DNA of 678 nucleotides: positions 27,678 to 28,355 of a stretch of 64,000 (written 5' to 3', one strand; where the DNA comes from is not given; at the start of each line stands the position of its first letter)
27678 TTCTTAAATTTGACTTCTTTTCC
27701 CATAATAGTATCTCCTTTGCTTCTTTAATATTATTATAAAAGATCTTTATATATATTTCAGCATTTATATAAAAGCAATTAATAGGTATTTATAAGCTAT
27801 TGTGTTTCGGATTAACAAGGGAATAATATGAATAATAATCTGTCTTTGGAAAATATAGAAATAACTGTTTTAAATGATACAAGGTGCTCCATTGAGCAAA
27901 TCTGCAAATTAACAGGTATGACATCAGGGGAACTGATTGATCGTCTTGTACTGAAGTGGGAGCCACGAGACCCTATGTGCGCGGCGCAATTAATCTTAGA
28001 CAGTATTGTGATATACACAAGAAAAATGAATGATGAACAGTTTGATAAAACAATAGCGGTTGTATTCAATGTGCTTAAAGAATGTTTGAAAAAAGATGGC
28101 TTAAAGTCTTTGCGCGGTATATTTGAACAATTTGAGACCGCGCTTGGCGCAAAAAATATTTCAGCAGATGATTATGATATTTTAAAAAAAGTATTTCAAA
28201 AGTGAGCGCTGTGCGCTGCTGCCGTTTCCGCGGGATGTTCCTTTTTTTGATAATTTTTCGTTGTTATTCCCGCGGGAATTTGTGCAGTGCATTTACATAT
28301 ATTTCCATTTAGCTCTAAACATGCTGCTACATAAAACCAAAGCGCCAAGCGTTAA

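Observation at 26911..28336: AT-rich islet: two tandem paralogous XRE regulators plus a divergent 125-aa orphan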

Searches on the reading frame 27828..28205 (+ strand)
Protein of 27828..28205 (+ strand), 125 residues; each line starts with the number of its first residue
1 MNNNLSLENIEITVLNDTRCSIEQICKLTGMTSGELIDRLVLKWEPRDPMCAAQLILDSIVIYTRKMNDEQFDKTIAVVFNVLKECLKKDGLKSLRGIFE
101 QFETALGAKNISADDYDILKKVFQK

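Call 4: search_protein_families(library=pfam, proteins=[window:27828-28205:+], max_evalue=0.1)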
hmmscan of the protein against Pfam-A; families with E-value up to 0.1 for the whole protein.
window:27828-28205:+ (125 aa): 1 family
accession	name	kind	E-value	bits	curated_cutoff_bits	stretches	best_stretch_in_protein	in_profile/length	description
PF10723.15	RepB-RCR_reg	-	0.045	14.2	21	1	9-43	41-75/81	Replication regulatory protein RepB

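Call 5: search_protein_families(library=phrogs, proteins=[window:27828-28205:+], max_evalue=0.1)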
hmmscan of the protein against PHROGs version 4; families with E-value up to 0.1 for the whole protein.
window:27828-28205:+ (125 aa): 0 families

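Call 9: find_homologous_proteins(query=window:27828-28205:+, max_evalue=0.01)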
Query window:27828-28205:+ (125 aa): 5 proteins with E <= 0.01 among 8 candidates.
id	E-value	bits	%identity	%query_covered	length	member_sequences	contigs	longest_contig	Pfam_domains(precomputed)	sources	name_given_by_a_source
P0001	1.9e-75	268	100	100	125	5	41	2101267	-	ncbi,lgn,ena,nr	ncbi:MAG: hypothetical protein J6K66_03475 [Clostridia bacterium]|nr:hypothetical protein [Clostridi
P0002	1.6e-58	214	82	100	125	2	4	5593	-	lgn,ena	-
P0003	6.5e-46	173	66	100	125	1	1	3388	-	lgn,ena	-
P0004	1.6e-45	172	66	100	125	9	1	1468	-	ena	-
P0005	6.6e-45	170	66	100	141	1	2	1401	-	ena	-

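Call 10: find_encoding_contigs(protein=P0002, flank=6000, max_places=6)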
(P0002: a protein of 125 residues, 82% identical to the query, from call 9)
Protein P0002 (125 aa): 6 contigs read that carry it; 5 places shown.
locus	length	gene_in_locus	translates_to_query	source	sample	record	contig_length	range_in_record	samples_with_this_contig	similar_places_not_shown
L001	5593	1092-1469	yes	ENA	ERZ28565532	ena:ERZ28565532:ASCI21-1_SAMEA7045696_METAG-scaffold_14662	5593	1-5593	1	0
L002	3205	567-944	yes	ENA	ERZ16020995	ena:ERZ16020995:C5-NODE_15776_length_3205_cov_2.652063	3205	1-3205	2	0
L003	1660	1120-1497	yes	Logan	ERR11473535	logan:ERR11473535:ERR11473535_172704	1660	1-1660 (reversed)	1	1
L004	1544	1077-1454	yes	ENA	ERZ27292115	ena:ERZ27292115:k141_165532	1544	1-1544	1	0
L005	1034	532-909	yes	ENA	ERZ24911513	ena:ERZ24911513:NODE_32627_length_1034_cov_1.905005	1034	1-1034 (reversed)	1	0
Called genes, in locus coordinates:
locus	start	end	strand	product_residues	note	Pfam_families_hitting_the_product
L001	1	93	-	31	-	?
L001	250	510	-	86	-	PF12844:HTH_19, PF01381:HTH_3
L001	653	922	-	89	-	PF12844:HTH_19, PF13560:HTH_31, PF01381:HTH_3 (weak), PF13443:HTH_26 (weak)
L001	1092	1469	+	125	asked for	-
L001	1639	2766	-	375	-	PF01476:LysM, PF00704:Glyco_hydro_18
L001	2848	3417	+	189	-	PF01520:Amidase_3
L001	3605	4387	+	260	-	PF08769:Spo0A_C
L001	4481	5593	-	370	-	?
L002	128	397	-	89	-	PF12844:HTH_19, PF13560:HTH_31, PF01381:HTH_3 (weak), PF13443:HTH_26 (weak)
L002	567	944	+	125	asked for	-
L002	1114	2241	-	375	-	PF01476:LysM, PF00704:Glyco_hydro_18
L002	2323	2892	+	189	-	PF01520:Amidase_3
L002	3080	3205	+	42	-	?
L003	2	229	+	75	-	?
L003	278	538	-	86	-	PF12844:HTH_19, PF01381:HTH_3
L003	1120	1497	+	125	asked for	-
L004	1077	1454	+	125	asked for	-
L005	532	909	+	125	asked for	-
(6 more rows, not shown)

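Call 11: find_encoding_contigs(protein=P0003, flank=6000, max_places=4)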
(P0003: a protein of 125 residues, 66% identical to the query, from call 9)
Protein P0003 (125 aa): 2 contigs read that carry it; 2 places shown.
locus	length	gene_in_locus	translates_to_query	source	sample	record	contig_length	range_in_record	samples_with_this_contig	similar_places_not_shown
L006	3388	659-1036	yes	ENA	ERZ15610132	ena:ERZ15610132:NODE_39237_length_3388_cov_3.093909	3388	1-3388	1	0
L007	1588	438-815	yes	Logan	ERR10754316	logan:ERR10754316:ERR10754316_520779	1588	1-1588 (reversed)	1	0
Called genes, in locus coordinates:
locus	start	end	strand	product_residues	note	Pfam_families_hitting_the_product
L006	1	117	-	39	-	?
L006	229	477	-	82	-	PF13560:HTH_31, PF12844:HTH_19, PF01381:HTH_3, PF13443:HTH_26 (weak)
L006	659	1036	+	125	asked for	-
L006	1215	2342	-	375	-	PF01476:LysM, PF00704:Glyco_hydro_18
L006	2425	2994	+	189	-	PF01520:Amidase_3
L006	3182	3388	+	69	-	?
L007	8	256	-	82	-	PF13560:HTH_31, PF12844:HTH_19, PF01381:HTH_3, PF13443:HTH_26 (weak)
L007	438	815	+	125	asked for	-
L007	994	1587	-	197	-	?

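Call 12: find_encoding_contigs(protein=P0001, flank=8000, max_places=8)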
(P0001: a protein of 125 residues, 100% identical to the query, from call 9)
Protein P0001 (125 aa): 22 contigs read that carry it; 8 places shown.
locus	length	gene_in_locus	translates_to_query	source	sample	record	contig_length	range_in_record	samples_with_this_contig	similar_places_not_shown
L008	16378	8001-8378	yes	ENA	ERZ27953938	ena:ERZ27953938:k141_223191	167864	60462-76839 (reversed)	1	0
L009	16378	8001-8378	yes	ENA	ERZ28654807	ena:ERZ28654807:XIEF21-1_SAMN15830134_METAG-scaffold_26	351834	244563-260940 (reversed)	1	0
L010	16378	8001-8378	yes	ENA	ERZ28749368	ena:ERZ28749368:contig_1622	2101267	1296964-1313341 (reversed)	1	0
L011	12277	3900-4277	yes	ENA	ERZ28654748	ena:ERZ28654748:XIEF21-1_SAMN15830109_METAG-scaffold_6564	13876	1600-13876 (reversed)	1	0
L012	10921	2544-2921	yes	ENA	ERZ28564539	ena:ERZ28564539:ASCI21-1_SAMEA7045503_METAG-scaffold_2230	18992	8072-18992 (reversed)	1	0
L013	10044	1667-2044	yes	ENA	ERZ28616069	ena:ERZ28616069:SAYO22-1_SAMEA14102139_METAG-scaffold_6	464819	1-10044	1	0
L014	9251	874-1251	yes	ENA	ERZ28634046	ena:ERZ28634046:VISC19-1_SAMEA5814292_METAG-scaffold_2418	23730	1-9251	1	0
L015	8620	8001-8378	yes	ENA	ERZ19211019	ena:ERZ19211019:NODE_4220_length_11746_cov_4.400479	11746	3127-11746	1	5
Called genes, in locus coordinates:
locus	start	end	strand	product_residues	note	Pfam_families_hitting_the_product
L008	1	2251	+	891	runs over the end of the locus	PF02687:FtsX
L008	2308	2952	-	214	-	PF00275:EPSP_synthase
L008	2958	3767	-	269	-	-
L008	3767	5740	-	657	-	-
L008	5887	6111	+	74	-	PF04070:DUF378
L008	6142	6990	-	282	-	-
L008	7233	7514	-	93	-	PF13560:HTH_31 (weak), PF01381:HTH_3, PF12844:HTH_19 (weak)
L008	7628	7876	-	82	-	PF13560:HTH_31, PF12844:HTH_19, PF01381:HTH_3, PF13443:HTH_26 (weak)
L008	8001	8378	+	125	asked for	-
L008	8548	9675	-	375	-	PF01476:LysM, PF00704:Glyco_hydro_18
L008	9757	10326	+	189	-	PF01520:Amidase_3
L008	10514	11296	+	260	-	PF08769:Spo0A_C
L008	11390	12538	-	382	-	PF01411:tRNA-synt_2c (weak), PF07973:tRNA_SAD, PF02272:DHHA1 (weak)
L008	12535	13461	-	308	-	PF01261:AP_endonuc_2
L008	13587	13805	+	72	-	-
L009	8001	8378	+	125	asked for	-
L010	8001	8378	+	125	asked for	-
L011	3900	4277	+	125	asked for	-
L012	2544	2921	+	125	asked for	-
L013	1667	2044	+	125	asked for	-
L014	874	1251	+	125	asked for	-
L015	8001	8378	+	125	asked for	-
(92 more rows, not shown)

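Call 17: find_encoding_contigs(protein=P0004, flank=5000, max_places=4)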
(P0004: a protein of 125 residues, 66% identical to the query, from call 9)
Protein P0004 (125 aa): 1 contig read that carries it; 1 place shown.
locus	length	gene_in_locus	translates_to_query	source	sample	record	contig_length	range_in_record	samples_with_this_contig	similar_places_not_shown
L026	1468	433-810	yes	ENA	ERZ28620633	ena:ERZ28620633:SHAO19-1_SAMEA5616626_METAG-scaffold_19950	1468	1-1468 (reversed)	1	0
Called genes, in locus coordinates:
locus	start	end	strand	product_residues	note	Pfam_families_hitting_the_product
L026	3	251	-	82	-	PF13560:HTH_31, PF12844:HTH_19, PF01381:HTH_3, PF13443:HTH_26 (weak)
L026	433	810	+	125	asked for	-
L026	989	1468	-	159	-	?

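Call 29: predict_structure(alignment_id=A1)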
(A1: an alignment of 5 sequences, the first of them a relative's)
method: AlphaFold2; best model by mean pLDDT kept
length: 125 residues; sequences in the alignment: 5
mean_pLDDT: 63.2   pTM: 0.37
mean pLDDT of the five models: 63.2, 52.1, 49.9, 46.2, 41.9
residues with pLDDT >= 90: 0; 70-90: 20; 50-70: 93; < 50: 12
segments of 3 or more residues with pLDDT < 50: 1-5, 42-47
pLDDT, mean of each block of 10 residues (from residue 1): 53 66 77 64 49 64 65 68 64 62 68 62 53
secondary structure, 60 per line:
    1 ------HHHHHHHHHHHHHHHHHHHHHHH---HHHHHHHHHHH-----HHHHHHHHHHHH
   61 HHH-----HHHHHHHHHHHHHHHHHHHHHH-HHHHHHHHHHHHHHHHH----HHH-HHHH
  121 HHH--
elements in order: H7-29 H33-43 H49-63 H69-90 H92-108 H117-123

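Call 30: search_protein_representatives(alignment_id=A1)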
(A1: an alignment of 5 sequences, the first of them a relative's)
Query: 5 sequences, 125 profile positions. Proteins with E-value up to 0.001 (for the whole library): 110; up to 1e-10: 27; up to 1e-30: 1. The best 110 are listed.
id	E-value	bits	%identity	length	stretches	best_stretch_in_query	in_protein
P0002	1.5e-66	238.2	-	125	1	1-125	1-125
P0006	6.6e-22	93.9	-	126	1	2-114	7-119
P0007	2.3e-21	92.2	-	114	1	5-113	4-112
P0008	4.5e-21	91.2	-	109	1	5-106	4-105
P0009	1.2e-17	80.2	-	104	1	1-103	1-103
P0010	2.5e-17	79.1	-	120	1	6-106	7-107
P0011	2.9e-15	72.4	-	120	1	6-106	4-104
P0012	4.3e-15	71.9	-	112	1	6-106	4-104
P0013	4.6e-15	71.8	-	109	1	7-102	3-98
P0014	6.1e-15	71.4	-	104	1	4-93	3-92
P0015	1.9e-14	69.8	-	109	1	3-106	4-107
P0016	4.3e-14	68.7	-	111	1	6-110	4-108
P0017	1.4e-13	67.0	-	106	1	5-90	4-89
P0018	1.9e-13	66.6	-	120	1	7-112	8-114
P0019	3.2e-13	65.8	-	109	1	5-90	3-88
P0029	2.7e-11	59.6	-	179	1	4-110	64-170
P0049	6.6e-08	48.7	-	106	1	6-90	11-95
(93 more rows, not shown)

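Call 33: search_protein_families(library=pfam, alignment_id=A2, max_evalue=0.01)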
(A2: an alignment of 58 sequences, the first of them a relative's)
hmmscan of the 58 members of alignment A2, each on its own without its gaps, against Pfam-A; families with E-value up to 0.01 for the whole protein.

A. member 1, P0001 (125 aa): 0 families

B. families by the number of members that match (of 58 scanned): 6 families
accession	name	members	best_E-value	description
PF10387.14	DUF2442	1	1.3e-09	Protein of unknown function (DUF2442)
PF10723.15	RepB-RCR_reg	1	0.00022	Replication regulatory protein RepB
PF16581.11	HIGH_NTase1_ass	1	0.0019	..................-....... C-terminal region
PF04760.21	IF2_N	1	0.0038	Translation initiation factor IF-2, N-terminal region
PF19839.5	RHH_9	1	0.0065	Ribbon-helix-helix protein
PF07564.17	DUF1542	1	0.0072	Domain of Unknown Function (DUF1542)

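Call 34: find_encoding_contigs(protein=P0006, flank=5000, max_places=4)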
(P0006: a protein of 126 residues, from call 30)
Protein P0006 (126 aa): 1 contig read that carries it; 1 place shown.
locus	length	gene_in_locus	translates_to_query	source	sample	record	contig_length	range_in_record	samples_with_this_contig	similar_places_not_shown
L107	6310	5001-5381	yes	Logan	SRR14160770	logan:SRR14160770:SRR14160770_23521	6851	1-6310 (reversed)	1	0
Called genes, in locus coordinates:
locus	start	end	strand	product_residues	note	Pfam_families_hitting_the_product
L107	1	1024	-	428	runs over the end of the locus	PF17125:Methyltr_RsmF_N, PF02475:TRM5-TYW2_MTfase (faint), PF01189:Methyltr_RsmB-F, PF13636:Methyltranf_PUA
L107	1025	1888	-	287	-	PF02588:YitT_membrane, PF10035:DUF2179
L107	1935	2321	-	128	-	PF00636:Ribonuclease_3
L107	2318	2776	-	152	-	PF00149:Metallophos, PF12850:Metallophos_2, PF14582:Metallophos_3 (faint)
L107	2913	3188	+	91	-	-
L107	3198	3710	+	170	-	-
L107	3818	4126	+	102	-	-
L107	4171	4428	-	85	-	PF12844:HTH_19, PF13443:HTH_26 (weak), PF01381:HTH_3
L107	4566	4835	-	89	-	PF12844:HTH_19, PF13560:HTH_31 (weak), PF01381:HTH_3 (weak), PF13443:HTH_26 (weak)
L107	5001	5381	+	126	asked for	-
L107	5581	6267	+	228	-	PF01996:F420_ligase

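Call 40: find_encoding_contigs(protein=P0007, flank=4000, max_places=4)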
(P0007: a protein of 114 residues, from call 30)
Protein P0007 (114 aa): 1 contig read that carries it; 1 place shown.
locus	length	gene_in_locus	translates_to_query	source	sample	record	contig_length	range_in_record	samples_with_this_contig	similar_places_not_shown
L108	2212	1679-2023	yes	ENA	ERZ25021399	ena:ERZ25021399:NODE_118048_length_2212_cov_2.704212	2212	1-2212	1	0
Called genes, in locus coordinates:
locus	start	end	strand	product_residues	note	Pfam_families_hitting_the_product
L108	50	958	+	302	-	-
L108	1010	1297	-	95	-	PF13560:HTH_31, PF12844:HTH_19, PF01381:HTH_3, PF13443:HTH_26 (weak)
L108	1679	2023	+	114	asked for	-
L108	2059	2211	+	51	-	?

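Call 41: find_encoding_contigs(protein=P0010, flank=4000, max_places=4)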
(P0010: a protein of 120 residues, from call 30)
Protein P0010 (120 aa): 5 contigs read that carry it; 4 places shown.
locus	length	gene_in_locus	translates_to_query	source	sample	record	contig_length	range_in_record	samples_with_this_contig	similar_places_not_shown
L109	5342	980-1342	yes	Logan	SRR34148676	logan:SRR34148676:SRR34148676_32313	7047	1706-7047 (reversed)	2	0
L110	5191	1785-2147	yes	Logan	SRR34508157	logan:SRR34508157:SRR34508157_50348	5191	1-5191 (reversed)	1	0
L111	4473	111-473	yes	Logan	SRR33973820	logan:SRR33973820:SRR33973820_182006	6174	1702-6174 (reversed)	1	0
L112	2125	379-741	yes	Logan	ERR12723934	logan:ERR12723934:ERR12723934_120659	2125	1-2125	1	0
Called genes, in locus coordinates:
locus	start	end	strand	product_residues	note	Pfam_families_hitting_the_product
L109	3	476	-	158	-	?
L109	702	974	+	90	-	PF13560:HTH_31 (weak), PF12844:HTH_19, PF01381:HTH_3, PF13443:HTH_26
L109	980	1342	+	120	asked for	-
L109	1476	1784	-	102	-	-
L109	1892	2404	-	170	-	-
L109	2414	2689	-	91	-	-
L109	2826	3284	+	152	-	PF00149:Metallophos, PF12850:Metallophos_2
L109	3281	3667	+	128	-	PF00636:Ribonuclease_3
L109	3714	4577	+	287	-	PF02588:YitT_membrane, PF19700:DUF6198 (weak), PF10035:DUF2179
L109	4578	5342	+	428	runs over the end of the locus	PF17125:Methyltr_RsmF_N, PF02475:TRM5-TYW2_MTfase (faint), PF01189:Methyltr_RsmB-F, PF13636:Methyltranf_PUA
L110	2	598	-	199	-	?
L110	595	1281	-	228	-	PF01996:F420_ligase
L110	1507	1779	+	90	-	PF13560:HTH_31 (weak), PF12844:HTH_19, PF01381:HTH_3, PF13443:HTH_26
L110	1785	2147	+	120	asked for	-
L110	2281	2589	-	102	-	-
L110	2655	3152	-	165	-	-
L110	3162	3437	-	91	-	-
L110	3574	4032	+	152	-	PF00149:Metallophos, PF12850:Metallophos_2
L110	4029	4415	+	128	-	PF00636:Ribonuclease_3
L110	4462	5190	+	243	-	?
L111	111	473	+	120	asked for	-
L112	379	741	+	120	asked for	-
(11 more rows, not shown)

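Call 42: find_encoding_contigs(protein=P0029, flank=4000, max_places=4)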
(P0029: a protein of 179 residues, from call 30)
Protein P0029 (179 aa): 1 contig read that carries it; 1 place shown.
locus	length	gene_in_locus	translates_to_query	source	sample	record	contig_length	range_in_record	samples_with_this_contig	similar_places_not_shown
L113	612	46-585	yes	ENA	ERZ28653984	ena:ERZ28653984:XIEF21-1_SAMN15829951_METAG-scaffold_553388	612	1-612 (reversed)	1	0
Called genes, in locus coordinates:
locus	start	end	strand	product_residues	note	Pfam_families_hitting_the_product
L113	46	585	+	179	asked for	-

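Call 43: search_protein_families(library=padloc, proteins=[window:27828-28205:+], max_evalue=0.1)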
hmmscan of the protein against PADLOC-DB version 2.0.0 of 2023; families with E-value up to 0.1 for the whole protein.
window:27828-28205:+ (125 aa): 0 families

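Call 44: search_protein_families(library=ncbifam, proteins=[window:27828-28205:+], max_evalue=0.01)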
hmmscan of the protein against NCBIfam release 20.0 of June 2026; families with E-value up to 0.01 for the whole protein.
window:27828-28205:+ (125 aa): 0 families

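Call 45: predict_structure(alignment_id=A2)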
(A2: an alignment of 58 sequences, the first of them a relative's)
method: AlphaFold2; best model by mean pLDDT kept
length: 125 residues; sequences in the alignment: 58
mean_pLDDT: 79.8   pTM: 0.59
mean pLDDT of the five models: 79.8, 75.1, 74.5, 73.0, 68.1
residues with pLDDT >= 90: 22; 70-90: 77; 50-70: 23; < 50: 3
segments of 3 or more residues with pLDDT < 50: none
pLDDT, mean of each block of 10 residues (from residue 1): 72 94 88 85 70 83 90 88 75 74 83 69 56
secondary structure, 60 per line:
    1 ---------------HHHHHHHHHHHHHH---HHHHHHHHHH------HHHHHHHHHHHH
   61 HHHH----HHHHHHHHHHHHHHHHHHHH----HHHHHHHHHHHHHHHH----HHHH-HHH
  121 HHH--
elements in order: H16-29 H33-42 H49-64 H69-88 H93-108 H113-116 H118-123

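Call 51: search_dna_similar(query=window:27828-28205:+, collection=phages, mode=protein, max_evalue=0.01)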
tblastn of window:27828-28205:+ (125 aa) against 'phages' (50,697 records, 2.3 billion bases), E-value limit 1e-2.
No match.

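Call 52: search_dna_similar(query=window:27828-28205:+, collection=plasmids, mode=protein, max_evalue=0.01)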
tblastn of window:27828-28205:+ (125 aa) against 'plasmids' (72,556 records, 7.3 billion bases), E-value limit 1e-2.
No match.
